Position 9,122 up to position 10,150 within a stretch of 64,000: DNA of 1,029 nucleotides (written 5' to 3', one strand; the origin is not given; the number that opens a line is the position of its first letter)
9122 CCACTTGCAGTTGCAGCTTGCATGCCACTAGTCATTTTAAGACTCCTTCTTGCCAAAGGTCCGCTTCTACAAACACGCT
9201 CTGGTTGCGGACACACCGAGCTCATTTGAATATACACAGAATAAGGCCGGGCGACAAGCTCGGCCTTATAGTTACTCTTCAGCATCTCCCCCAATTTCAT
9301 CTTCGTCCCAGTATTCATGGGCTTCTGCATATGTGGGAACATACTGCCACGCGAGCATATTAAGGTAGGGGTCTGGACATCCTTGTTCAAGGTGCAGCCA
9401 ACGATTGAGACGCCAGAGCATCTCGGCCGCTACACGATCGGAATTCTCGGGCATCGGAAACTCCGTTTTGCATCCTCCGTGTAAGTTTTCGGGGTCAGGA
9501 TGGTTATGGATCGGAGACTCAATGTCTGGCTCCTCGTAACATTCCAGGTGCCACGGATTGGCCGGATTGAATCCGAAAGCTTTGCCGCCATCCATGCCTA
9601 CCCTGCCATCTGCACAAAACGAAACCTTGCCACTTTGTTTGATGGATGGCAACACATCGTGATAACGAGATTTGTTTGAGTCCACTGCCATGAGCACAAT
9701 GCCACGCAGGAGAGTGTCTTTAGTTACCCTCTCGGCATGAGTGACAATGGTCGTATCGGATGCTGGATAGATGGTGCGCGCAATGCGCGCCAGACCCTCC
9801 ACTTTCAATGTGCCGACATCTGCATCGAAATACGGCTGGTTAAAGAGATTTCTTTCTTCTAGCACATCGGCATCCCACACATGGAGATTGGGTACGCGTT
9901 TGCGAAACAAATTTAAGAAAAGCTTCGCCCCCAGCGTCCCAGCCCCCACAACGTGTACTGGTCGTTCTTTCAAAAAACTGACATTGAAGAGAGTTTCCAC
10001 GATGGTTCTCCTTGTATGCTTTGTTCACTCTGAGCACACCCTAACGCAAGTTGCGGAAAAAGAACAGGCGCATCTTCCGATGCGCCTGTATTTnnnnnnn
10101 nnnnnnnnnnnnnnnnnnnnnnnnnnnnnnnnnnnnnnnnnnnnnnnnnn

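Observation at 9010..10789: Three-gene cassette: 231-aa unknown protein, stand-alone E1-like (ThiF/MoeB) enzyme and 48-aa peptide ORF, all with strong SDs, ended by a terminator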

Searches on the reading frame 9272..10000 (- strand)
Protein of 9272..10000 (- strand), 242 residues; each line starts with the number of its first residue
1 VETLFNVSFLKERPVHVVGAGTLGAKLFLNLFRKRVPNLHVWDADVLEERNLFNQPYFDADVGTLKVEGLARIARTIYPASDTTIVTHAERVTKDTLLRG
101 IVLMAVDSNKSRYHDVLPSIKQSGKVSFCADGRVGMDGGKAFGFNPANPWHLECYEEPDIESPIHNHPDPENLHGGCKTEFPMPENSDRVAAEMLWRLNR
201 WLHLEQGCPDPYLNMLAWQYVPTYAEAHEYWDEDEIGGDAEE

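Call 3: search_protein_families(library=pfam, proteins=[window:9272-10000:-], max_evalue=1)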
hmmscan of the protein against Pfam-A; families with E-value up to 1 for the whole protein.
window:9272-10000:- (242 aa): 1 family
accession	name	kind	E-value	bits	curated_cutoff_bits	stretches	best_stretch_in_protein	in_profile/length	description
PF00899.27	ThiF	-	1.9e-11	44.1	28.1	1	10-157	18-163/238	ThiF family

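Call 4: search_protein_families(library=padloc, proteins=[window:9272-10000:-], max_evalue=1)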
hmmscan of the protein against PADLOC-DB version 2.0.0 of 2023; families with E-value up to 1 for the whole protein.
window:9272-10000:- (242 aa): 22 families
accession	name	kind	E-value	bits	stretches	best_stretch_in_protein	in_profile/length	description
PDLC00855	E1-E2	-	1.3e-08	32.4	1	10-86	300-376/579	E1-E2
PDLC00848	E1-E2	-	2.8e-08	30.5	1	11-87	373-449/607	E1-E2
PDLC00830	E1-E2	-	1.4e-07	28.2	1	8-100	306-396/551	E1-E2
PDLC00844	E1-E2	-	4.6e-07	26.8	1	10-94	274-357/489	E1-E2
PDLC00829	E1-E2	-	7.2e-07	26.7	1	4-112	163-276/426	E1-E2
PDLC00836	E1-E2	-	1.5e-06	25.1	1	9-82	338-411/602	E1-E2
PDLC00832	E1-E2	-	3.7e-06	23.4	1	10-90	336-417/588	E1-E2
PDLC00857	E1-E2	-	5.2e-06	23.2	1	7-97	341-428/589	E1-E2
PDLC00828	E1-E2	-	9.3e-05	19.8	1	7-96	170-257/431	E1-E2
PDLC00835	E1-E2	-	9.7e-05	18.9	1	9-130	370-493/778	E1-E2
PDLC00847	E1-E2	-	0.00022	17.8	1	9-84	283-358/523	E1-E2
PDLC00839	E1-E2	-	0.00027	17.3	1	10-84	368-442/602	E1-E2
PDLC00831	E1-E2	-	0.00082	16.3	1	5-68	311-374/578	E1-E2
PDLC00837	E1-E2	-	0.00086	16.2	1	10-89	323-404/593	E1-E2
PDLC00856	E1-E2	-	0.0011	15.5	1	9-80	319-390/573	E1-E2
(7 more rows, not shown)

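Call 5: search_protein_families(library=ncbifam, proteins=[window:9272-10000:-], max_evalue=1)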
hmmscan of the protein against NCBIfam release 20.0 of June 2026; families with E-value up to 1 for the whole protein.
window:9272-10000:- (242 aa): 19 families
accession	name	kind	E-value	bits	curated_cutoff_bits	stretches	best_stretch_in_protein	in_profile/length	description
NF006395.0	PRK08644.1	equivalog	1e-13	51.4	159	1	10-136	28-158/215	sulfur carrier protein ThiS adenylyltransferase ThiF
NF058523.1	6A-MBL_cap2_3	equivalog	8.3e-12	44.4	320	1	11-93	297-379/665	anti-phage 6A-MBL system cap2_3 protein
TIGR02354.1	thiF_fam2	equivalog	5.9e-09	36.1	152.2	1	10-96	19-103/200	thiamine biosynthesis protein ThiF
NF047750.1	SAMPActivE1UbaA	equivalog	6.2e-08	32.3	450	1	11-97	31-116/270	SAMP-activating enzyme E1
TIGR02356.1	adenyl_thiF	equivalog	6.7e-08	32.2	275.25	1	10-109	19-122/203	thiazole biosynthesis adenylyltransferase ThiF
NF004111.0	PRK05600.1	equivalog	3.8e-06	26.3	437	1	10-97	39-125/371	ThiF family adenylyltransferase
TIGR03736.1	PRTRC_ThiF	hypoth_equivalog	9.9e-06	25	144.75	1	14-121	13-128/245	PRTRC system ThiF family protein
NF006444.0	PRK08762.1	equivalog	2.2e-05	23.3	449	1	10-98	145-232/387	molybdopterin-synthase adenylyltransferase MoeB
NF004804.0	PRK06153.1-3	equivalog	2.4e-05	23.5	340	1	10-112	177-283/401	hypothetical protein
NF004281.0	PRK05690.1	subfamily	0.0001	21.6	266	1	10-99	30-118/250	molybdopterin-synthase adenylyltransferase MoeB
NF005902.0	PRK07878.1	equivalog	0.00018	20.5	647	1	10-95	40-124/392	adenylyltransferase/sulfurtransferase MoeZ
NF004805.0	PRK06153.1-4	equivalog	0.0002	20.6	352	1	10-113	173-280/392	hypothetical protein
NF006077.0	PRK08223.1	equivalog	0.00068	18.7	266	1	10-99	26-117/296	hypothetical protein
NF004806.0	PRK06153.2-1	subfamily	0.0016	17.6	479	1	13-112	167-270/379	hypothetical protein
TIGR02355.1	moeB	equivalog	0.0053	16.2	376.55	1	10-87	22-100/240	molybdopterin-synthase adenylyltransferase MoeB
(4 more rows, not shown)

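Call 9: find_homologous_proteins(query=window:9272-10000:-)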
Query window:9272-10000:- (242 aa): 27 proteins with E <= 0.001 among 245 candidates.
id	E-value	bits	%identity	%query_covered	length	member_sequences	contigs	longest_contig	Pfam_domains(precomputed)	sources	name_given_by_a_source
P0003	7.7e-168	574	100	100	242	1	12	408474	PF00899.28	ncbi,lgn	-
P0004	1.9e-140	485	84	98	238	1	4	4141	PF00899.28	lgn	-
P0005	1.4e-105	370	66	97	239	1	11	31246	PF00899.28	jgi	jgi:hypothetical protein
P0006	3.5e-103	362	68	93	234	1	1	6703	PF00899.28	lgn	-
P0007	3.1e-101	356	69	92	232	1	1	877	PF00899.28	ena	-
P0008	4.9e-90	319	61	94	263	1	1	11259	PF00899.28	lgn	-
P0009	7.9e-87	309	59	96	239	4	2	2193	PF00899.28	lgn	-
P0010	1.0e-78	282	56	96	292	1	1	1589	PF00899.28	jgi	jgi:hypothetical protein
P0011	2.0e-76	275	55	93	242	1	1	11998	PF00899.28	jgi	jgi:hypothetical protein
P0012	2.7e-76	274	57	94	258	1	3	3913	PF00899.28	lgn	-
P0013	2.2e-75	271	53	98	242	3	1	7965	PF00899.28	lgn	-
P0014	2.5e-75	271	55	95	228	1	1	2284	PF00899.28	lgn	-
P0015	2.5e-75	271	55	93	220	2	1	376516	PF00899.28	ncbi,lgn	-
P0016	5.2e-74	267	52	98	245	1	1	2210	PF00899.28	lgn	-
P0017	1.1e-72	262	53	95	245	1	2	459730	PF00899.28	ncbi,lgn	-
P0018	1.9e-72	262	52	95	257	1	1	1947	PF00899.28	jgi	jgi:hypothetical protein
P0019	2.9e-72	261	49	97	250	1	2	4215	PF00899.28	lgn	-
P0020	2.8e-71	258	54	97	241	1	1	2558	PF00899.28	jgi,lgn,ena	-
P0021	1.2e-70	256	50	97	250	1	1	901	PF00899.28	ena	-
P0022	1.8e-70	255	50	97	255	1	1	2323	PF00899.28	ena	-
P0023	5.1e-70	254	53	94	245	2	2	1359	PF00899.28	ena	-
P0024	1.1e-69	253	51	95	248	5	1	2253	PF00899.28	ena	-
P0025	1.8e-66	242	50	95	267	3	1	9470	PF00899.28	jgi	jgi:hypothetical protein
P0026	5.0e-65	237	50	97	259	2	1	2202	PF00899.28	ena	-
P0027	8.3e-65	237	48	95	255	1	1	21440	PF00899.28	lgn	-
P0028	3.2e-63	231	48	98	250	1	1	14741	PF00899.28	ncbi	-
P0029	3.2e-61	225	47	96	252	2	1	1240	PF00899.28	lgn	-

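Call 10: find_encoding_contigs(protein=P0004, flank=4000, max_places=2)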
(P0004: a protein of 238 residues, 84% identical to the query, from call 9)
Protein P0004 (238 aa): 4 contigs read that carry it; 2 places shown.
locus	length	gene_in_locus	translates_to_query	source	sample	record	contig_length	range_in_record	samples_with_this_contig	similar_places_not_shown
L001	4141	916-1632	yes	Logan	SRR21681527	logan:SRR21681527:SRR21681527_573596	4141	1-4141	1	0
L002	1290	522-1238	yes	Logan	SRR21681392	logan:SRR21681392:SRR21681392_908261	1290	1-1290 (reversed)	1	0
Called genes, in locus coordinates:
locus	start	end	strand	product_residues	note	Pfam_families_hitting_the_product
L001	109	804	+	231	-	-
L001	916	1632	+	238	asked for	PF00899:ThiF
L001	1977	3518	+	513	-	PF13567:DUF4131, PF03772:Competence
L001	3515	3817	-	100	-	-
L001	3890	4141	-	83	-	?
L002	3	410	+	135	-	?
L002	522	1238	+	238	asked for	PF00899:ThiF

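Call 11: find_encoding_contigs(protein=P0005, flank=4000, max_places=2)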
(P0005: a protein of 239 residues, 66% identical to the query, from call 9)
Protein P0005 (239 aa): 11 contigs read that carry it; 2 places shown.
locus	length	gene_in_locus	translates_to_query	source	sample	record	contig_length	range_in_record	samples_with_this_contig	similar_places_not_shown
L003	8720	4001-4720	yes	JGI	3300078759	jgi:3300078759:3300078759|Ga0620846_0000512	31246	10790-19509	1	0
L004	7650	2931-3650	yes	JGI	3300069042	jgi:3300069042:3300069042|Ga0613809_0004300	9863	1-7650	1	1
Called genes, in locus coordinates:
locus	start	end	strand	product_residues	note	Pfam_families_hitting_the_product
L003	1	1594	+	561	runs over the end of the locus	PF01368:DHH, PF02272:DHHA1, PF17768:RecJ_OB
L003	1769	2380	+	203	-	PF10110:GPDPase_memb (faint), PF25231:DUF7847 (weak), PF06161:DUF975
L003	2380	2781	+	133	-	PF00075:RNase_H, PF13456:RVT_3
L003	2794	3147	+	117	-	PF01741:MscL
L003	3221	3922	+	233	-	-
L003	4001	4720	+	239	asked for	PF00899:ThiF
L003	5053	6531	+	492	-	PF13567:DUF4131, PF03772:Competence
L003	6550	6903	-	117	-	-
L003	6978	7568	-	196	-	PF02777:Sod_Fe_C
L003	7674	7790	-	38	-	-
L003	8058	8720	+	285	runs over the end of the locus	PF25281:MBL_MAP1B (faint), PF00753:Lactamase_B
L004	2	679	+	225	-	?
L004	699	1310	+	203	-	PF10110:GPDPase_memb (faint), PF25231:DUF7847 (weak), PF06161:DUF975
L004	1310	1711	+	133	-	PF00075:RNase_H, PF13456:RVT_3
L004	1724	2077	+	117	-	PF01741:MscL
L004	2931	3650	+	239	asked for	PF00899:ThiF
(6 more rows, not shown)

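Call 12: find_encoding_contigs(protein=P0015, flank=4000, max_places=2)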
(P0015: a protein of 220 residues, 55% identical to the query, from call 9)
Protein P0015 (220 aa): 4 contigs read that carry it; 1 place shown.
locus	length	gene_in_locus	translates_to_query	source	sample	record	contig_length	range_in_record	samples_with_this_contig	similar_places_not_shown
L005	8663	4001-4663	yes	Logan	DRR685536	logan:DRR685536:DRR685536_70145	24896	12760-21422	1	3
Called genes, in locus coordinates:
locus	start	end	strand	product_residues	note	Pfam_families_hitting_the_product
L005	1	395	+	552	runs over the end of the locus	PF01368:DHH, PF02272:DHHA1 (weak), PF17768:RecJ_OB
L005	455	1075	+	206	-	PF25231:DUF7847 (weak), PF06790:UPF0259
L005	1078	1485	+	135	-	PF00075:RNase_H, PF13456:RVT_3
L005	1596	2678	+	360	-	PF01145:Band_7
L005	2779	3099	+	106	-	PF01741:MscL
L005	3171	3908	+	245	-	-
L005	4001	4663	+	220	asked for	PF00899:ThiF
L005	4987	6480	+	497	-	PF13567:DUF4131, PF03772:Competence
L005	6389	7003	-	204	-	PF00081:Sod_Fe_N (faint), PF02777:Sod_Fe_C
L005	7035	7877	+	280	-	PF00753:Lactamase_B, PF12706:Lactamase_B_2 (weak)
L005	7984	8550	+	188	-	-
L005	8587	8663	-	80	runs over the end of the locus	PF00830:Ribosomal_L28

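Call 13: find_encoding_contigs(protein=P0017, flank=4000, max_places=2)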
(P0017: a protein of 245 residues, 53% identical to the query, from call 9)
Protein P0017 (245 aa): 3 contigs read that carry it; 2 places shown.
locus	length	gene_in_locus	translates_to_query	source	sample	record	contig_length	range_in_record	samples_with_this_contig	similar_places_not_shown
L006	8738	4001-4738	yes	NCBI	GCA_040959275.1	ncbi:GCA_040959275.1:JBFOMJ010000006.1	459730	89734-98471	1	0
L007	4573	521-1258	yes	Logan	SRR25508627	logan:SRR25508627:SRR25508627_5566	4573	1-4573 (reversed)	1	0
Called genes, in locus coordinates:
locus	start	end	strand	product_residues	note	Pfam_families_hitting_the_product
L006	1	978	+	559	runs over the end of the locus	PF01368:DHH, PF02272:DHHA1, PF17768:RecJ_OB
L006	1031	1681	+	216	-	PF25231:DUF7847, PF06790:UPF0259 (weak), PF06161:DUF975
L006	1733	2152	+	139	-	PF00075:RNase_H, PF13456:RVT_3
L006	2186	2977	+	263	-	-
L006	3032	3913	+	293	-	-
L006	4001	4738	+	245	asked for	PF00899:ThiF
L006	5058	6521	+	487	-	PF13567:DUF4131, PF03772:Competence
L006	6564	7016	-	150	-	-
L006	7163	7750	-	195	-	PF02777:Sod_Fe_C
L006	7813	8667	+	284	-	PF00753:Lactamase_B, PF12706:Lactamase_B_2 (weak)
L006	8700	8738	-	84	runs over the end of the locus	PF00830:Ribosomal_L28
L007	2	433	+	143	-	?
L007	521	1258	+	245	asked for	PF00899:ThiF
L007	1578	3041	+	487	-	PF13567:DUF4131, PF03772:Competence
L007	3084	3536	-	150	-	-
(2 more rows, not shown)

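Call 22: find_related_loci(query=A1, collection=genome_contigs, flank=4000)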
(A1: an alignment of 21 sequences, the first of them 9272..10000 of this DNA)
Query A1 (242 aa) in genome_contigs; peptide patterns used: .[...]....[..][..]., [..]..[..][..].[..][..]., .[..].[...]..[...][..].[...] (x = any residue, [..] = any of these).
112 stretches matched a pattern; 3 encode a relative of the query (tblastn E <= 1e-3); 3 distinct loci.
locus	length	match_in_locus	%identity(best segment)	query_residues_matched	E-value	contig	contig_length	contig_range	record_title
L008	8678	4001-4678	54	3-233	2e-81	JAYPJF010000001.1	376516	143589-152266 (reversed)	MAG: bacterium isolate 139576_S177_rosella_bins.tsv.064 NODE_1_length_376516_cov_9.223168, whole genome shotgun sequence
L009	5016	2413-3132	51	1-242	1e-77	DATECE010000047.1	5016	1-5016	MAG TPA_asm: Candidatus Paceibacterota bacterium isolate SMAG_U8263 k141_1792634, whole genome shotgun sequence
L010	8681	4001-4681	47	2-235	7e-66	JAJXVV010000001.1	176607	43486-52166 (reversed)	MAG: bacterium isolate BP5.bin44 NODE_63_length_176607_cov_7.651672, whole genome shotgun sequence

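Call 23: find_related_loci(query=A1, collection=metagenome_contigs, flank=3000)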
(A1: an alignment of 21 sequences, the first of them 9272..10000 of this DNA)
Query A1 (242 aa) in metagenome_contigs; peptide patterns used: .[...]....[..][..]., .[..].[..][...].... (x = any residue, [..] = any of these).
156 stretches matched a pattern; 5 encode a relative of the query (tblastn E <= 1e-3); 5 distinct loci.
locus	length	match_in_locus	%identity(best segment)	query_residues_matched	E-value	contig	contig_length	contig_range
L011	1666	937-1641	52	1-238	5e-83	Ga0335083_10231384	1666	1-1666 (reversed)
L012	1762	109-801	54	1-234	1e-81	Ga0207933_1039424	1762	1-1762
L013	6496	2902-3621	51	1-242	8e-78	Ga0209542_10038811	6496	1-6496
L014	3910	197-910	48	2-237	5e-70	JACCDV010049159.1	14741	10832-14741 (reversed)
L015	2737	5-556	54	50-236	3e-63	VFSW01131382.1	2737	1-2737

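Call 24: find_encoding_contigs(protein=P0027, flank=3500, max_places=1)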
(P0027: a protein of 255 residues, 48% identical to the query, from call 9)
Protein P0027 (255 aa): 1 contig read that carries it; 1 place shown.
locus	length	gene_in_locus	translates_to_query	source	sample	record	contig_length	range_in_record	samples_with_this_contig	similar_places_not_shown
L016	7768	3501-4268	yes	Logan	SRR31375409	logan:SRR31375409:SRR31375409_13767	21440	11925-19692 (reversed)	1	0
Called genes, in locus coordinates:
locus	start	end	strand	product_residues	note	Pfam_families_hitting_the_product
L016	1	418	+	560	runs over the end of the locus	PF01368:DHH, PF02272:DHHA1, PF17768:RecJ_OB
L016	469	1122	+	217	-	PF25231:DUF7847, PF06790:UPF0259 (weak), PF06161:DUF975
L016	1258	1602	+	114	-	PF00075:RNase_H (weak), PF13456:RVT_3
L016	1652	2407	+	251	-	-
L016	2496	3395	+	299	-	-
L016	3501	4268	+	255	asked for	PF00899:ThiF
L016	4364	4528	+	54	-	-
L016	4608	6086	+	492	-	PF13567:DUF4131, PF03772:Competence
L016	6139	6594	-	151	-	-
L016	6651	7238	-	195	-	PF02777:Sod_Fe_C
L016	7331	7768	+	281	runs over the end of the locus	PF00753:Lactamase_B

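Call 25: find_encoding_contigs(protein=P0008, flank=3500, max_places=1)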
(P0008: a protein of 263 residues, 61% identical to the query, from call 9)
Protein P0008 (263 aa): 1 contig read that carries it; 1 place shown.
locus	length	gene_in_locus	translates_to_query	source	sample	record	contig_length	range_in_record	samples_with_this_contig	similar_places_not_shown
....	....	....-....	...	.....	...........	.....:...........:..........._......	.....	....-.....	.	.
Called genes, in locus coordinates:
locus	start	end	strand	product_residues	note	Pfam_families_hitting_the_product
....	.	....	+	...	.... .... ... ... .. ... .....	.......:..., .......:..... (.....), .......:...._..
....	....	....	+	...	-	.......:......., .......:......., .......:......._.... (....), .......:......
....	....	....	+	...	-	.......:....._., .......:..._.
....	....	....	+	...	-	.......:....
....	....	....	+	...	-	-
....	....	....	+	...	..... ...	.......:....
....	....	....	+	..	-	-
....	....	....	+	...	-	?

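Call 26: find_encoding_contigs(protein=P0011, flank=3500, max_places=1)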
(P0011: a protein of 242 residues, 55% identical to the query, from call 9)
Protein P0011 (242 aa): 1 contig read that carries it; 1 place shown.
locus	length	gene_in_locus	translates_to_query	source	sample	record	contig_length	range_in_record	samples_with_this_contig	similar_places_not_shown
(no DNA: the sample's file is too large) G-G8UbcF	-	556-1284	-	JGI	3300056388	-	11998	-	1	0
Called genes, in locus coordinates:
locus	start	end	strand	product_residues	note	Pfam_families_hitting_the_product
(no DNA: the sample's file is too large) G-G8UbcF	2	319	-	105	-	?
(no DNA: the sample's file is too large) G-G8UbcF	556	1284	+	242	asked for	PF00899:ThiF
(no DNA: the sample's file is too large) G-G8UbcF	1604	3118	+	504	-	PF13567:DUF4131, PF03772:Competence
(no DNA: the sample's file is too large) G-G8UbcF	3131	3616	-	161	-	-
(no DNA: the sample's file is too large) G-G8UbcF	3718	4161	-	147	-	-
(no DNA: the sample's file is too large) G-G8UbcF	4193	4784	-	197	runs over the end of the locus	PF02777:Sod_Fe_C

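Call 27: find_encoding_contigs(protein=P0025, flank=3500, max_places=1)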
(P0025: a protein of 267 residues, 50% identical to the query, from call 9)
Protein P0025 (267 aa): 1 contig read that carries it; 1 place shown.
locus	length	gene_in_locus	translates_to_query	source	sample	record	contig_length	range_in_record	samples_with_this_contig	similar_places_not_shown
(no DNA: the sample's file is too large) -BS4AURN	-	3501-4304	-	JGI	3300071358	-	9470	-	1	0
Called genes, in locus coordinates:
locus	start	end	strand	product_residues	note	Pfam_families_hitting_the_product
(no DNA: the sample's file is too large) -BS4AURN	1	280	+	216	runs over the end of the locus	PF25231:DUF7847, PF06161:DUF975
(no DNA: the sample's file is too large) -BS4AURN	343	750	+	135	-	PF00075:RNase_H, PF13456:RVT_3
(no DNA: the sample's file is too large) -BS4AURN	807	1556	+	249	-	-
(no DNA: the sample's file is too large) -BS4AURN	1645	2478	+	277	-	-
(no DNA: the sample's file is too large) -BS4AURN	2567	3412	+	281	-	-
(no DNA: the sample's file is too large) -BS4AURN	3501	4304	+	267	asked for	PF00899:ThiF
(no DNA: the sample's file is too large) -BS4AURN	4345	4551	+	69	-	?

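Call 35: search_protein_families(library=phrogs, proteins=[window:9272-10000:-], max_evalue=0.01)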
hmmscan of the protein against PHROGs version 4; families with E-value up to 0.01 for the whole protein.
window:9272-10000:- (242 aa): 2 families
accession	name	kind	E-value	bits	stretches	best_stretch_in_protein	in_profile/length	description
phrog_19840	-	unknown function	5e-06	27.1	1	10-81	121-193/367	-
phrog_15670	-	unknown function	9.8e-05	23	1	14-147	23-155/228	-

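Call 52: search_solved_structures(query=A1, max_evalue=0.001)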
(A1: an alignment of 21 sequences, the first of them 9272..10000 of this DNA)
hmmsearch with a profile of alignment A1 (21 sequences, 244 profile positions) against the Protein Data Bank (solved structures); distinct sequences matched with E-value up to 0.001: 61 (the best 60 are shown).
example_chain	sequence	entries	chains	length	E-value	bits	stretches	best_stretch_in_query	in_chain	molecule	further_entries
5tr4_A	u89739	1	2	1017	9.8e-11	44.8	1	10-98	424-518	Ubiquitin-activating enzyme E1 1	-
3cmm_A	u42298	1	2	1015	1.9e-10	43.9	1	10-98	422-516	Ubiquitin-activating enzyme E1 1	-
6nya_A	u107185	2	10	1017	1.9e-10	43.9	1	10-98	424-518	Ubiquitin-activating enzyme E1 1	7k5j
5l6h_A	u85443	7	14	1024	1.9e-10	43.8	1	10-98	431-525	Ubiquitin-activating enzyme E1 1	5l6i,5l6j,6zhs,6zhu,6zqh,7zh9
4nnj_A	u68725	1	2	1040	2e-10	43.8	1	10-98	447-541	Ubiquitin-activating enzyme E1 1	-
6zht_C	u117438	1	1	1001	5.4e-10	42.4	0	10-98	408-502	Ubiquitin-activating enzyme E1 1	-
7tsx_A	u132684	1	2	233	9e-10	41.7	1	9-84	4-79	Cap2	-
7tsq_A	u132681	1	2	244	9.9e-10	41.5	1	10-84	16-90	Cap2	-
5um6_A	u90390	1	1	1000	1.2e-09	41.3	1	15-97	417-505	Ubiquitin-activating enzyme E1 1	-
4ii2_A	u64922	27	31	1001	1.2e-09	41.3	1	15-97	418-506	Ubiquitin-activating enzyme E1 1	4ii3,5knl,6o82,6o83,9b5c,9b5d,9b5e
7to3_A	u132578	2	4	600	3.9e-09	39.6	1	10-84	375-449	Cap2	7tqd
1jw9_B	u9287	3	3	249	4.1e-09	39.5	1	8-85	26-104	MOLYBDOPTERIN BIOSYNTHESIS MOEB PROTEIN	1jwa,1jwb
9qgg_B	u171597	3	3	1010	4.3e-09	39.4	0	9-97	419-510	E1 ubiquitin-activating enzyme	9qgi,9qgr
6dc6_A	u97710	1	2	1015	6.3e-09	38.9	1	11-98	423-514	Ubiquitin-like modifier-activating enzyme 1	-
9mc4_A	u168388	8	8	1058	7.3e-09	38.7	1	11-98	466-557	Ubiquitin-like modifier-activating enzyme 1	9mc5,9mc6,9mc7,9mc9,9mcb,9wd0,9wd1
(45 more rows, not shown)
